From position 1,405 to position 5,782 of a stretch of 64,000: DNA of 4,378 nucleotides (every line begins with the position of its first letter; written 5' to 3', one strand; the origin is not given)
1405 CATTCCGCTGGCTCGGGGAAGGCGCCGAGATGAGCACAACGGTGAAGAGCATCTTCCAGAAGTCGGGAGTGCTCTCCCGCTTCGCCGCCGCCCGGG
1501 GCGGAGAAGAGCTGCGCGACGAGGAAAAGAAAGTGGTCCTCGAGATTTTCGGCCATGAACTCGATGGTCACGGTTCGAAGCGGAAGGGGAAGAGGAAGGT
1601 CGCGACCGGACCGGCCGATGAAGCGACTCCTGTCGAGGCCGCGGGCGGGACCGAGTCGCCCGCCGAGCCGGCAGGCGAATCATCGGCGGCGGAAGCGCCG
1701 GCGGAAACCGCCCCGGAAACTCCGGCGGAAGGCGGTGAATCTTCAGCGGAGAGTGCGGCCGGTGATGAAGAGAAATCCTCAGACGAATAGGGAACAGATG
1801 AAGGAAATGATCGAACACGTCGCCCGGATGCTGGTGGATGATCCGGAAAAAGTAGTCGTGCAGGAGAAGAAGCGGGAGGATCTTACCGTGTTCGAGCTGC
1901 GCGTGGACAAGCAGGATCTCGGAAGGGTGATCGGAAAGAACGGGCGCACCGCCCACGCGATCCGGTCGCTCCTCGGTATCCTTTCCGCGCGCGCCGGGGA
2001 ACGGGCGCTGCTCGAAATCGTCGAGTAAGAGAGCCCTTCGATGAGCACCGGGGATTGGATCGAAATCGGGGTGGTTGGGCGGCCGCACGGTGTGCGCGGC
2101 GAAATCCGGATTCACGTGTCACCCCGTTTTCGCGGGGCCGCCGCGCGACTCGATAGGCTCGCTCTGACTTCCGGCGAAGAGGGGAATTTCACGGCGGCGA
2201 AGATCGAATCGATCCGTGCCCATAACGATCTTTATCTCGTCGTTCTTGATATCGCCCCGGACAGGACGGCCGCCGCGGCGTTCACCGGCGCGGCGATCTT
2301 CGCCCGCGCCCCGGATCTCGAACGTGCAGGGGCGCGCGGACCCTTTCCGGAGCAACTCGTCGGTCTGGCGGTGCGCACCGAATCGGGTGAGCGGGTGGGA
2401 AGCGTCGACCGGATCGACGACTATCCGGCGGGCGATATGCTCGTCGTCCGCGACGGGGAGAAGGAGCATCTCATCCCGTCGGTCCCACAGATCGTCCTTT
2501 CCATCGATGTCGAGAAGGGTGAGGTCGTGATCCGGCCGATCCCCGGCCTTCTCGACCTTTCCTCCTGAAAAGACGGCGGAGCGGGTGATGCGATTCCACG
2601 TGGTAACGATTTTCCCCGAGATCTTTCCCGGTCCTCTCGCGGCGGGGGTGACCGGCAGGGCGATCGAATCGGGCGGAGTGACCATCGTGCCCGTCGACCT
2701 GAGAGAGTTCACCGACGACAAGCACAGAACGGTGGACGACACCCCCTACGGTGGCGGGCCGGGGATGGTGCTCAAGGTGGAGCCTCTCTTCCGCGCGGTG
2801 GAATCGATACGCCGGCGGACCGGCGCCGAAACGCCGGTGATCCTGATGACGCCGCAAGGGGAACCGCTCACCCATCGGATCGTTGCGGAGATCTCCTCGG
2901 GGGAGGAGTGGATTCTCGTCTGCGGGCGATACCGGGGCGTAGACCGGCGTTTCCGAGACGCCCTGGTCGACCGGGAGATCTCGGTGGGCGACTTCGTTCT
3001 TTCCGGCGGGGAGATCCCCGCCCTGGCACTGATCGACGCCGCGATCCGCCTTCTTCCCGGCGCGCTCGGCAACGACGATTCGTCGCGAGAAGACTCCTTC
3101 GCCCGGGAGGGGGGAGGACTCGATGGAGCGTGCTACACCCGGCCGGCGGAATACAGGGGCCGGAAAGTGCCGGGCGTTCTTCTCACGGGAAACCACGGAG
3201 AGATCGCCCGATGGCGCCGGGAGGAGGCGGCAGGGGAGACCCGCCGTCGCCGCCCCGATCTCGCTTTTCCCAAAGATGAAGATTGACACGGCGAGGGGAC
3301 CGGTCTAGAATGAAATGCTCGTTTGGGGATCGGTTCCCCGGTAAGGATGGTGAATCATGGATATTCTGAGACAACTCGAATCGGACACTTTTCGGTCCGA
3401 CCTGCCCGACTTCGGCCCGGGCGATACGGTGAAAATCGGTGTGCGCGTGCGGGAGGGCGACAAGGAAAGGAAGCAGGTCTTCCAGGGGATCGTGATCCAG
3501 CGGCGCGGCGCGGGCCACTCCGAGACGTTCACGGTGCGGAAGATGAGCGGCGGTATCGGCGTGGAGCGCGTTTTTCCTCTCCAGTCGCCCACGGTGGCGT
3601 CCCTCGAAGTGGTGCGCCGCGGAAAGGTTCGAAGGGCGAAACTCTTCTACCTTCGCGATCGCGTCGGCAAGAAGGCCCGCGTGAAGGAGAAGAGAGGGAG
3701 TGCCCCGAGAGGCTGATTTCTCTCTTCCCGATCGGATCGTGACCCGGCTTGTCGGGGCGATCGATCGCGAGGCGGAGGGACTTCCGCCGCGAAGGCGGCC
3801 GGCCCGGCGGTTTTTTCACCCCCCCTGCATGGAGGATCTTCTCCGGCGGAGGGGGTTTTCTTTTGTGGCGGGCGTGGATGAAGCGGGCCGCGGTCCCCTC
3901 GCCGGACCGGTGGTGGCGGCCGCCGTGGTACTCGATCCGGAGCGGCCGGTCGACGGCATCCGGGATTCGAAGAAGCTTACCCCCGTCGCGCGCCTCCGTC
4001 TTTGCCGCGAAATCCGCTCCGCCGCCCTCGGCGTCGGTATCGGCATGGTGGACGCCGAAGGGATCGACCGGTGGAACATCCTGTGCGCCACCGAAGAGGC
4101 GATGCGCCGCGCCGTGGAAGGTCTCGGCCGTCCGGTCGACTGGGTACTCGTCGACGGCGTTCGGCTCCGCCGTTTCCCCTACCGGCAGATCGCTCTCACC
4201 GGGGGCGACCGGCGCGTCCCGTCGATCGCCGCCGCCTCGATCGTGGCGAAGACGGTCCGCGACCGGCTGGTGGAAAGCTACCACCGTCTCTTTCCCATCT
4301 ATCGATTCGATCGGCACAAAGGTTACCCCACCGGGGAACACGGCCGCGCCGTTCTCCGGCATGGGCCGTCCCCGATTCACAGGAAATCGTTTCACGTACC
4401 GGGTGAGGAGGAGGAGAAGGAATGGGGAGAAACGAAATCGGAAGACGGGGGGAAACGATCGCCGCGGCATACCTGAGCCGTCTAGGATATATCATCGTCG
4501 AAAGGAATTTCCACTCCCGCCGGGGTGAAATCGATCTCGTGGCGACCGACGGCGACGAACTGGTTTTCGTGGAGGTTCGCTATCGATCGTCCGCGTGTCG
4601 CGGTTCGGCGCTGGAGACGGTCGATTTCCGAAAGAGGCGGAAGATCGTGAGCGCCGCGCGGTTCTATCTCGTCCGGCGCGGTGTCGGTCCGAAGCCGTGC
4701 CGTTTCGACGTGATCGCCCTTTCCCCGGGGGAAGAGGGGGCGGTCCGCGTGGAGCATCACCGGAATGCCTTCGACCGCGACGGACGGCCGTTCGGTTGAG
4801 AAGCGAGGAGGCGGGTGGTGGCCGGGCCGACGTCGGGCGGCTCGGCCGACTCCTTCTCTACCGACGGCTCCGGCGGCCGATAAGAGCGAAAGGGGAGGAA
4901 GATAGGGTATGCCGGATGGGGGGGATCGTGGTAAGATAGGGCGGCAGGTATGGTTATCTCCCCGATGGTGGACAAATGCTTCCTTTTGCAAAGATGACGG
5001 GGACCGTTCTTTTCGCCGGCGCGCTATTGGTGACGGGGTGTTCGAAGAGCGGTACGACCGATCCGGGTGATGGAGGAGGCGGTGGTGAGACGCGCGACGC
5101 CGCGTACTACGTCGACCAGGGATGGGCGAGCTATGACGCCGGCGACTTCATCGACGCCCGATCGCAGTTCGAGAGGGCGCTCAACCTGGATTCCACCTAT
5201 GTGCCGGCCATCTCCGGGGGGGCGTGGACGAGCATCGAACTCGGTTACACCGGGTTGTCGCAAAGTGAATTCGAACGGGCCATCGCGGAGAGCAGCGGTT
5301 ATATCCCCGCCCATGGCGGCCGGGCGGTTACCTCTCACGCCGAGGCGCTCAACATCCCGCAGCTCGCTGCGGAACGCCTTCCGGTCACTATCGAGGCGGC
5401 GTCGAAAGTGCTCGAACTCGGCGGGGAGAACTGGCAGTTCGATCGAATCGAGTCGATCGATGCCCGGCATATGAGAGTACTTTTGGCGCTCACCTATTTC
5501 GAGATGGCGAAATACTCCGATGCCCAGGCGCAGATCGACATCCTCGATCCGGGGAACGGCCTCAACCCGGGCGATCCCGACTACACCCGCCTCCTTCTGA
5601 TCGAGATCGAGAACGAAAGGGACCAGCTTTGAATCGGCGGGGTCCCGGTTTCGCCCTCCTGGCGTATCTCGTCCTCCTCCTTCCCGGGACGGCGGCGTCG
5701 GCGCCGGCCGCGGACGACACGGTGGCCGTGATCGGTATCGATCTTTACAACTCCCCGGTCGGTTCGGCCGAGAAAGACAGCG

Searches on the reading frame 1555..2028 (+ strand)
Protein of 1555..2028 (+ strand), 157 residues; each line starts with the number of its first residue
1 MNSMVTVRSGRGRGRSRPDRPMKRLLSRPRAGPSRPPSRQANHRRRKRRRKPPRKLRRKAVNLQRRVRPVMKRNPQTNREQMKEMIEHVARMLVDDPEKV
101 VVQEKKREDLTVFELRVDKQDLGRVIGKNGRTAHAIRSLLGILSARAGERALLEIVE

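Call 84: search_protein_families(library=pfam, proteins=[window:1555-2028:+], max_evalue=0.0001)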
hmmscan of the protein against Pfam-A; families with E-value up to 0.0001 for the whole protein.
window:1555-2028:+ (157 aa): 1 family
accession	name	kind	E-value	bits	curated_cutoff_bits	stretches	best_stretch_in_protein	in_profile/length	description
PF13083.13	KH_KhpA-B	-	2.1e-20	72.8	32.1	1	83-155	1-73/73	KhpA/KhpB, KH domain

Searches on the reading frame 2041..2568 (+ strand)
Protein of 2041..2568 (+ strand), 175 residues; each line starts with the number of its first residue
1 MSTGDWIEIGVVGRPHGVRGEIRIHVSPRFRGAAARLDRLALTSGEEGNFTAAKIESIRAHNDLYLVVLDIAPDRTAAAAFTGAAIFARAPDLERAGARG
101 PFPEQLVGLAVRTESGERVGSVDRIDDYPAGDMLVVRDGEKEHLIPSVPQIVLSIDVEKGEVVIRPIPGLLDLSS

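Call 84: search_protein_families(library=pfam, proteins=[window:2041-2568:+], max_evalue=0.0001)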
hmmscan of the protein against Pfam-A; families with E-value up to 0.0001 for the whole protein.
window:2041-2568:+ (175 aa): 3 families
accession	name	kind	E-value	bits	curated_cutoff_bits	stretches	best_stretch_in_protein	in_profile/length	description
PF24986.1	PRC_RimM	-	2e-12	47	27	1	104-165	2-64/69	RimM PRC barrel domain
PF01782.24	RimM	-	2.2e-12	47.5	23.5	1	9-89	2-81/84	RimM N-terminal domain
PF05239.21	PRC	-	3.6e-07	30.5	21.2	1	105-170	8-77/78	PRC-barrel domain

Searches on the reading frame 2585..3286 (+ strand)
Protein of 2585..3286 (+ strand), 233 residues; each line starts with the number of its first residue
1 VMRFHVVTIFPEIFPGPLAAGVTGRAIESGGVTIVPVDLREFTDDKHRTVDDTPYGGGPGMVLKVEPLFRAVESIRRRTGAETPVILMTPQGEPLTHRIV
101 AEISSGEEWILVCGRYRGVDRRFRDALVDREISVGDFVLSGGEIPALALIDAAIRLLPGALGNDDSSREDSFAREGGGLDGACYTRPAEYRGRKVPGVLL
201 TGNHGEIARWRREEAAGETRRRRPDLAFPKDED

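Call 84: search_protein_families(library=pfam, proteins=[window:2585-3286:+], max_evalue=0.0001)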
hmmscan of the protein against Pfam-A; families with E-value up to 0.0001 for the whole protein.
window:2585-3286:+ (233 aa): 1 family
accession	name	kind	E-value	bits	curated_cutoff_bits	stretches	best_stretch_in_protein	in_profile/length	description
PF01746.26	tRNA_m1G_MT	-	6.1e-56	189.7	27.3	1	24-224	2-195/195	tRNA (Guanine-1)-methyltransferase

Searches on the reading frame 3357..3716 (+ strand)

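Call 84: search_protein_families(library=pfam, proteins=[window:3357-3716:+], max_evalue=0.0001)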
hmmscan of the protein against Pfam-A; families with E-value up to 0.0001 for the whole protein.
window:3357-3716:+ (119 aa): 1 family
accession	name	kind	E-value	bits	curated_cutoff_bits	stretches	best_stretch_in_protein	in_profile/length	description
PF01245.26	Ribosomal_L19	-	1.1e-47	161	22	1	3-112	2-111/111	Ribosomal protein L19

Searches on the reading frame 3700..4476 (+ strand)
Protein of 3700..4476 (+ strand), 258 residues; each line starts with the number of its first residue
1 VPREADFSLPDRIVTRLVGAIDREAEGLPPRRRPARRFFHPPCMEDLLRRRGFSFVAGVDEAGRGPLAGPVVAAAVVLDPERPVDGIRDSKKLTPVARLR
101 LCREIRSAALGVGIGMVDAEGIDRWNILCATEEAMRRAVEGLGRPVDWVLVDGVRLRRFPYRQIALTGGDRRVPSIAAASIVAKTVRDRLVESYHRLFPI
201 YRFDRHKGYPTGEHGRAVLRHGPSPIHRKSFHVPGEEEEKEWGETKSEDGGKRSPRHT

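Call 84: search_protein_families(library=pfam, proteins=[window:3700-4476:+], max_evalue=0.0001)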
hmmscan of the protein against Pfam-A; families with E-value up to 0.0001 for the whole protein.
window:3700-4476:+ (258 aa): 1 family
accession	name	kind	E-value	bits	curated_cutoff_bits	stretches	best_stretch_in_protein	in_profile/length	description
PF01351.25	RNase_HII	-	2.3e-37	129.2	25.8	1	57-232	1-197/199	Ribonuclease HII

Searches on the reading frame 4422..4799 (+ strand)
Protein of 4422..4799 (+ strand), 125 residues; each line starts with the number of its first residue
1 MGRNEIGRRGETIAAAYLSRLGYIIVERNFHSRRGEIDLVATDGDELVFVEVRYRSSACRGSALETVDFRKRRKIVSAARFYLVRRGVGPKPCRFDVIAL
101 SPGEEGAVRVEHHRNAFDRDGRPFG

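Call 84: search_protein_families(library=pfam, proteins=[window:4422-4799:+], max_evalue=0.0001)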
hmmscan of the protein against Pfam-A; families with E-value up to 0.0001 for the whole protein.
window:4422-4799:+ (125 aa): 2 families
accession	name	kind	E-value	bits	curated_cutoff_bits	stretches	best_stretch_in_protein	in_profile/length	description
PF02021.23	UPF0102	-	8.2e-28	97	23.6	1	10-99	1-79/80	Uncharacterised protein family UPF0102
PF08378.17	NERD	-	4.2e-05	24.5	22.1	1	7-62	2-64/111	Nuclease-related domain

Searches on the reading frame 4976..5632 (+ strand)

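Call 84: search_protein_families(library=pfam, proteins=[window:4976-5632:+], max_evalue=0.0001)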
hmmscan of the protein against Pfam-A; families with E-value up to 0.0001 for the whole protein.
window:4976-5632:+ (218 aa): 1 family
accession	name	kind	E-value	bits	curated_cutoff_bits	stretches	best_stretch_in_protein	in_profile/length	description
PF07719.23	TPR_2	-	7.2e-06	26.2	27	0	42-74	1-33/34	Tetratricopeptide repeat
